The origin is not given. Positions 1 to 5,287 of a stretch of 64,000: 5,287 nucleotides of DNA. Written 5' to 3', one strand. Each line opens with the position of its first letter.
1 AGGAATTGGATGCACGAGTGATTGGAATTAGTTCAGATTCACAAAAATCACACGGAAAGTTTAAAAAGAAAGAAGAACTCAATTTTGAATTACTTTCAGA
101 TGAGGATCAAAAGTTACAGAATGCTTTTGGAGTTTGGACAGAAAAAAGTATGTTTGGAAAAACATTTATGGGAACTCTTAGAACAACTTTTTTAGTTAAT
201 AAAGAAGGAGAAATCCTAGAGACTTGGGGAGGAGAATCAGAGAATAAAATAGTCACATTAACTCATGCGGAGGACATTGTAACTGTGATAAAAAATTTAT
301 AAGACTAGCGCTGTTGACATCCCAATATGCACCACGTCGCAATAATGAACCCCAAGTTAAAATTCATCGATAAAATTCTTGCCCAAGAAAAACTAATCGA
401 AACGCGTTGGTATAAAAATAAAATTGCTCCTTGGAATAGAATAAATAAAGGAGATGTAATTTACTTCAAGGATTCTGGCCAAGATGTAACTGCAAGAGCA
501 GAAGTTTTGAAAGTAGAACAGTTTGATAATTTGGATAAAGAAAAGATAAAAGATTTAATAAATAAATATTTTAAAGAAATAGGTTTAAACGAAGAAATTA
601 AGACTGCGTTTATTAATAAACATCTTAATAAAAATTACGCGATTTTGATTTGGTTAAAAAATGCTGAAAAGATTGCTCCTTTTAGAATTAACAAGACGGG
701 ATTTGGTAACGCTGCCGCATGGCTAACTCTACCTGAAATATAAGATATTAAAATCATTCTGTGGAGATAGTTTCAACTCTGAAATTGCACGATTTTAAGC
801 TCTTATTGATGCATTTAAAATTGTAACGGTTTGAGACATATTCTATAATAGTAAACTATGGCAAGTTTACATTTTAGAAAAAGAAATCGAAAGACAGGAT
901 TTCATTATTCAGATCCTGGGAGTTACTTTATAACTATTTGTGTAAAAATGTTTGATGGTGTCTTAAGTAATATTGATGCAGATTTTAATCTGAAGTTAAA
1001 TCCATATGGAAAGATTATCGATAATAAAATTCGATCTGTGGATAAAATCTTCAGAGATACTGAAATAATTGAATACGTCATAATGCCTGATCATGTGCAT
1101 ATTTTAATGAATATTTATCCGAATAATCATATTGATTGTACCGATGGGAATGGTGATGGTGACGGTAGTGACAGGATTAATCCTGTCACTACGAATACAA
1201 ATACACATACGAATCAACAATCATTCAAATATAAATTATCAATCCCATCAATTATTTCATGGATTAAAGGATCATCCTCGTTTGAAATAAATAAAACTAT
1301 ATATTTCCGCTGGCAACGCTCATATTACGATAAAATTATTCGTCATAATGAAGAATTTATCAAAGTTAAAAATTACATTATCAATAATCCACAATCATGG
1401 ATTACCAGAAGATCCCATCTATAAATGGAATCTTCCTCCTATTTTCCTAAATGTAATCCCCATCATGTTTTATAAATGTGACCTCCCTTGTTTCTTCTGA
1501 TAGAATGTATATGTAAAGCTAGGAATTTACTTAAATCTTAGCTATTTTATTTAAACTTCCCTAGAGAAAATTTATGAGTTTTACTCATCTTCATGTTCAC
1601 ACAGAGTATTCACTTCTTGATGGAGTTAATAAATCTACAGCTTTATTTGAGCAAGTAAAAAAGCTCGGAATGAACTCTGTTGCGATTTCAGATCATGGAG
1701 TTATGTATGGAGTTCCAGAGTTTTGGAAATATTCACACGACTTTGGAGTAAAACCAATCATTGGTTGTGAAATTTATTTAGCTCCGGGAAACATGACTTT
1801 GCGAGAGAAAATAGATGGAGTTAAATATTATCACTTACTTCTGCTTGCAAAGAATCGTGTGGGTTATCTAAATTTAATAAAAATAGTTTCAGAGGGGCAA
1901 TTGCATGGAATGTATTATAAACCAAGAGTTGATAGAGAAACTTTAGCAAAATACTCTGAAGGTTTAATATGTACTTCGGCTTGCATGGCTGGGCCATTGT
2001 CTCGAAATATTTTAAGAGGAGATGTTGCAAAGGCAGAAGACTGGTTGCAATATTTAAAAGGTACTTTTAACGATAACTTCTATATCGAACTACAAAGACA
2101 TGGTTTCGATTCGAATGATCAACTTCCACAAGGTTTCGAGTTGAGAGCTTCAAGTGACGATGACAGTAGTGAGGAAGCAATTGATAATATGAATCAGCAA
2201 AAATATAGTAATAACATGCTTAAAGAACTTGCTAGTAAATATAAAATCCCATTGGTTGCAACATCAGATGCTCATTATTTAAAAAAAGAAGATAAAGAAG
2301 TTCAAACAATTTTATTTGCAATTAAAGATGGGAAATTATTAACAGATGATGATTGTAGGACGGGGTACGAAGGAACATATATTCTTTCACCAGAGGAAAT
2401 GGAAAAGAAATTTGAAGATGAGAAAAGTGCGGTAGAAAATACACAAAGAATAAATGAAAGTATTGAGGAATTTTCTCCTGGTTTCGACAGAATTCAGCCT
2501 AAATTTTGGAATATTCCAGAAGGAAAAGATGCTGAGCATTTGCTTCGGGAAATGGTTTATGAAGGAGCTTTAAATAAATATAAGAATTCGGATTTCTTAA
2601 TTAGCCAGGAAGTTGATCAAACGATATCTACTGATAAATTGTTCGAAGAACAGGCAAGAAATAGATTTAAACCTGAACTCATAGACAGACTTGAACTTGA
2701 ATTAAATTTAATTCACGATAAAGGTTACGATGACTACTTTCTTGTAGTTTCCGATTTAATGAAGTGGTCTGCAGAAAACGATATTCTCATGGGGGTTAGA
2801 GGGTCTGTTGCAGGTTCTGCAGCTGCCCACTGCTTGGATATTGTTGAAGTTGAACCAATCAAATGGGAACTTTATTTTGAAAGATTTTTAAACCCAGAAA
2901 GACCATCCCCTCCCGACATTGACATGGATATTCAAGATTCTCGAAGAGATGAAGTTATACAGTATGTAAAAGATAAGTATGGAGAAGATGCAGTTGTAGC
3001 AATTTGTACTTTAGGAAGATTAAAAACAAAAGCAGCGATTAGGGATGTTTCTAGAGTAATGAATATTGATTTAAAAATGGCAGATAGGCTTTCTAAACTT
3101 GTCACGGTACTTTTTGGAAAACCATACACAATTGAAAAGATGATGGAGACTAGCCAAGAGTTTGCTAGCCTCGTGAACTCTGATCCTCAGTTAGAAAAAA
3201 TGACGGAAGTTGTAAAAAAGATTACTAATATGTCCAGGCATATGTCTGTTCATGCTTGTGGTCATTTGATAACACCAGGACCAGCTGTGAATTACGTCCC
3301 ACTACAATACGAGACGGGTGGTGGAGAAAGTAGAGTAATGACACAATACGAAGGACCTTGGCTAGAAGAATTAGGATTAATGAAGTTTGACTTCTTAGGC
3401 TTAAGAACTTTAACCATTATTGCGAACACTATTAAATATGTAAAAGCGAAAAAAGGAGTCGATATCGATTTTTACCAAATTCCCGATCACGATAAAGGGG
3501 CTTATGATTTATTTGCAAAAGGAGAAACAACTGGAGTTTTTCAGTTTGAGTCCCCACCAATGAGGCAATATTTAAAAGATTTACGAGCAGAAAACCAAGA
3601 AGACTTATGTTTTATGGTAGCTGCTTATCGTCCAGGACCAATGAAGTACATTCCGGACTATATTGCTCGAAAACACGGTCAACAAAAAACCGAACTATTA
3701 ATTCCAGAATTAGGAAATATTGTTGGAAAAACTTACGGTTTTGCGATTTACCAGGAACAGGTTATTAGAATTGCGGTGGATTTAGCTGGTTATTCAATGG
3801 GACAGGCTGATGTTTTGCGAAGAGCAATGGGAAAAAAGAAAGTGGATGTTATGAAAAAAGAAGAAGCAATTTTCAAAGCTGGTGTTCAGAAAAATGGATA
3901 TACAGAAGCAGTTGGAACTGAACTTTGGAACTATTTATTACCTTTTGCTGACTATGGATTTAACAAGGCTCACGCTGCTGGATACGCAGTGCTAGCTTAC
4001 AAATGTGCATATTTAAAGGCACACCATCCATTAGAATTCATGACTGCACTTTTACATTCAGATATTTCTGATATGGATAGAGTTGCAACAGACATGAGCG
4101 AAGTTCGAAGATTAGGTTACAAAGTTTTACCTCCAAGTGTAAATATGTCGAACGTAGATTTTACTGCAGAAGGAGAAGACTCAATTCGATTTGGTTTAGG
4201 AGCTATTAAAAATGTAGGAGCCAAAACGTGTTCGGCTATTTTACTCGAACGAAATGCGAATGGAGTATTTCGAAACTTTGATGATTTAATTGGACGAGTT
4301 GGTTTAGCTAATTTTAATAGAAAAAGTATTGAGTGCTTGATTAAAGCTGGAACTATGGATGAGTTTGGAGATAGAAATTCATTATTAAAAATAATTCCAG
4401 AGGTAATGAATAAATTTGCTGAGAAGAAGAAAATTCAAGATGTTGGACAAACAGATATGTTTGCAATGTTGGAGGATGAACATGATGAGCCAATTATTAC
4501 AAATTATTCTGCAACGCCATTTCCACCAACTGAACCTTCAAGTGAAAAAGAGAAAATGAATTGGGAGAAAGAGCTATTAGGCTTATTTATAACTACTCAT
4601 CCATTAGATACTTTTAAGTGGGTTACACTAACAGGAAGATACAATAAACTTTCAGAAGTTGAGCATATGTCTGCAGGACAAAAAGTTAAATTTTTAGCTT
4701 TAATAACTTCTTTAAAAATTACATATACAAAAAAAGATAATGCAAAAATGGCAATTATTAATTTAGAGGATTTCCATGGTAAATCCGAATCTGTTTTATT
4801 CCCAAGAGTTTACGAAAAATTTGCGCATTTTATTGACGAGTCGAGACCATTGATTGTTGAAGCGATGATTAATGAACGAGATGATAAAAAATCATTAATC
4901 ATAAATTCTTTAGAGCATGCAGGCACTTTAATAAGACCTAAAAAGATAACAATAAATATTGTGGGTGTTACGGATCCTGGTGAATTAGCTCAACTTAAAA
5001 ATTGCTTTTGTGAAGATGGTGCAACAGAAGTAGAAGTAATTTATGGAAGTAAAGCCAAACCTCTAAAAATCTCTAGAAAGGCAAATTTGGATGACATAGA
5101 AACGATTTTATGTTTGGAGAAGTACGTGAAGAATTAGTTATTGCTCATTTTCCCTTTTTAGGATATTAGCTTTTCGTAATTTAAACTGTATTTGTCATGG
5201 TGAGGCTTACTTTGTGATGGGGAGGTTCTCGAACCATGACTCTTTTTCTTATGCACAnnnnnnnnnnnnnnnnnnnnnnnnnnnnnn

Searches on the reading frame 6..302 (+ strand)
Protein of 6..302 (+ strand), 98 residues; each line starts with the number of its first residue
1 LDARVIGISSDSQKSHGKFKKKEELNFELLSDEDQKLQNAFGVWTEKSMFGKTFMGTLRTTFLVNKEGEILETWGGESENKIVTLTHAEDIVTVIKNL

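Call 70: search_protein_families(library=pfam, proteins=[window:6-302:+], max_evalue=0.001)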
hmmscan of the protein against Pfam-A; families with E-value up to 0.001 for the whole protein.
window:6-302:+ (98 aa): 3 families
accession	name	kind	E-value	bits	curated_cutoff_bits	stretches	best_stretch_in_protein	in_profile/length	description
PF00578.27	AhpC-TSA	-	7.1e-17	61.9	26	1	2-70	59-121/124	AhpC/TSA family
PF08534.16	Redoxin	-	4.5e-07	30.2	26.6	1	2-79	62-137/148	Redoxin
PF13911.12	AhpC-TSA_2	-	0.00058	20.6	27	1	4-76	15-89/114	AhpC/TSA antioxidant enzyme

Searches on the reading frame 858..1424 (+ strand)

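Call 19: search_protein_families(library=pfam, proteins=[window:858-1424:+], max_evalue=0.01)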
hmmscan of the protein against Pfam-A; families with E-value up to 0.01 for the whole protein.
window:858-1424:+ (188 aa): 1 family
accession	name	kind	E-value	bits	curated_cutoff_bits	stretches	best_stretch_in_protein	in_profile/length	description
PF01797.21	Y1_Tnp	-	1.2e-08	35.5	23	2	67-92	40-65/121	Transposase IS200 like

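Call 31: search_protein_families(library=ncbifam, proteins=[window:858-1424:+], max_evalue=0.01)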
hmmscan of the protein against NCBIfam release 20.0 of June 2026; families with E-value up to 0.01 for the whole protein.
window:858-1424:+ (188 aa): 2 families
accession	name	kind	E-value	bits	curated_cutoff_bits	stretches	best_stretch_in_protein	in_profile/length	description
NF047646.1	REP_Tyr_transpos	equivalog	1.9e-11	44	80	1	49-178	29-131/146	REP-associated tyrosine transposase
NF033573.1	transpos_IS200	equivalog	1.6e-05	25.1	55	1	67-92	46-71/126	IS200/IS605 family transposase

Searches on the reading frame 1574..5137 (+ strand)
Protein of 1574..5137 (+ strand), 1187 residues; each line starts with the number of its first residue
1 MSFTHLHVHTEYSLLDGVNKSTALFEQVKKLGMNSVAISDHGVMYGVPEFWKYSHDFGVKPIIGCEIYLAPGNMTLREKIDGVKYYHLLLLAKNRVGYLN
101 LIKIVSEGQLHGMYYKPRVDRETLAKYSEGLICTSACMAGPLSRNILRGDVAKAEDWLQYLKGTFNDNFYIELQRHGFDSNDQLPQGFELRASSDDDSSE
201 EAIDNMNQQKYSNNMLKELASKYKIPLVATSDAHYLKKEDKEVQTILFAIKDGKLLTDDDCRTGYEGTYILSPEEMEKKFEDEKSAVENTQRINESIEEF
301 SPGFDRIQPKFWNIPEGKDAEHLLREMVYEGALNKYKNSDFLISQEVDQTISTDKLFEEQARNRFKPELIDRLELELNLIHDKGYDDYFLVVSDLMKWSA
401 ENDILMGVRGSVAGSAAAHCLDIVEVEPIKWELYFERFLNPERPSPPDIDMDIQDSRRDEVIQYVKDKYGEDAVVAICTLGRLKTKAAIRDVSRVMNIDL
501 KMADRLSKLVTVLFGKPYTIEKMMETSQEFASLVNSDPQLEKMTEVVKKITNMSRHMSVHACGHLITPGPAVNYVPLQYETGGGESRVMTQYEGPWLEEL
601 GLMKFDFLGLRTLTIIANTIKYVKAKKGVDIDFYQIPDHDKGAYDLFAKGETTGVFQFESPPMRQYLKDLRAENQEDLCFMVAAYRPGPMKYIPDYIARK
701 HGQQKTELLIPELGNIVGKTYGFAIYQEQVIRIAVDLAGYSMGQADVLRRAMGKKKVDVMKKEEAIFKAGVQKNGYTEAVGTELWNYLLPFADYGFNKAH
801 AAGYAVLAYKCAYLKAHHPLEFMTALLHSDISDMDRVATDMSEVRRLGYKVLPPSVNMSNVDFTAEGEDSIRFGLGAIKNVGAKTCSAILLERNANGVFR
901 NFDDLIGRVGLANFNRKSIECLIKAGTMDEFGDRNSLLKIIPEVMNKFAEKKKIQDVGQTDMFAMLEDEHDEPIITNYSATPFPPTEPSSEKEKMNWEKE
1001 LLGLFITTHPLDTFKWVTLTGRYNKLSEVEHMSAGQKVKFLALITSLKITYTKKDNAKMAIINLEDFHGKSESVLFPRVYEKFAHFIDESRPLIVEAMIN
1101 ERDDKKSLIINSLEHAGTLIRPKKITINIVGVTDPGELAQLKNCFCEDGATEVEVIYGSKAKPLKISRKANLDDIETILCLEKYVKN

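Call 19: search_protein_families(library=pfam, proteins=[window:1574-5137:+], max_evalue=0.01)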
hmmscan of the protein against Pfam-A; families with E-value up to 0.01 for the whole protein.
window:1574-5137:+ (1187 aa): 6 families
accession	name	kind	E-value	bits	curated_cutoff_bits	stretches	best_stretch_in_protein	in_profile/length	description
PF07733.18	DNA_pol3_alpha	-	2.1e-83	280.4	23.9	1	356-609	10-260/260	Bacterial DNA polymerase III alpha NTPase domain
PF17657.6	DNA_pol3_finger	-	1.8e-55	187.2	22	1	612-775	1-166/166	Bacterial DNA polymerase III alpha subunit finger domain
PF02811.25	PHP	-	2.5e-53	181.2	26.4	1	5-176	1-164/164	PHP domain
PF14579.12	HHH_6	-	1.4e-25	89.7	25.6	1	848-935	1-88/90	Helix-hairpin-helix motif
PF01336.31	tRNA_anti-codon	-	5.7e-05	23.4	27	1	1048-1114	11-73/75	OB-fold nucleic acid binding domain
PF13263.12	PHP_C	-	0.0023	17.8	21.3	1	211-236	2-27/56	PHP-associated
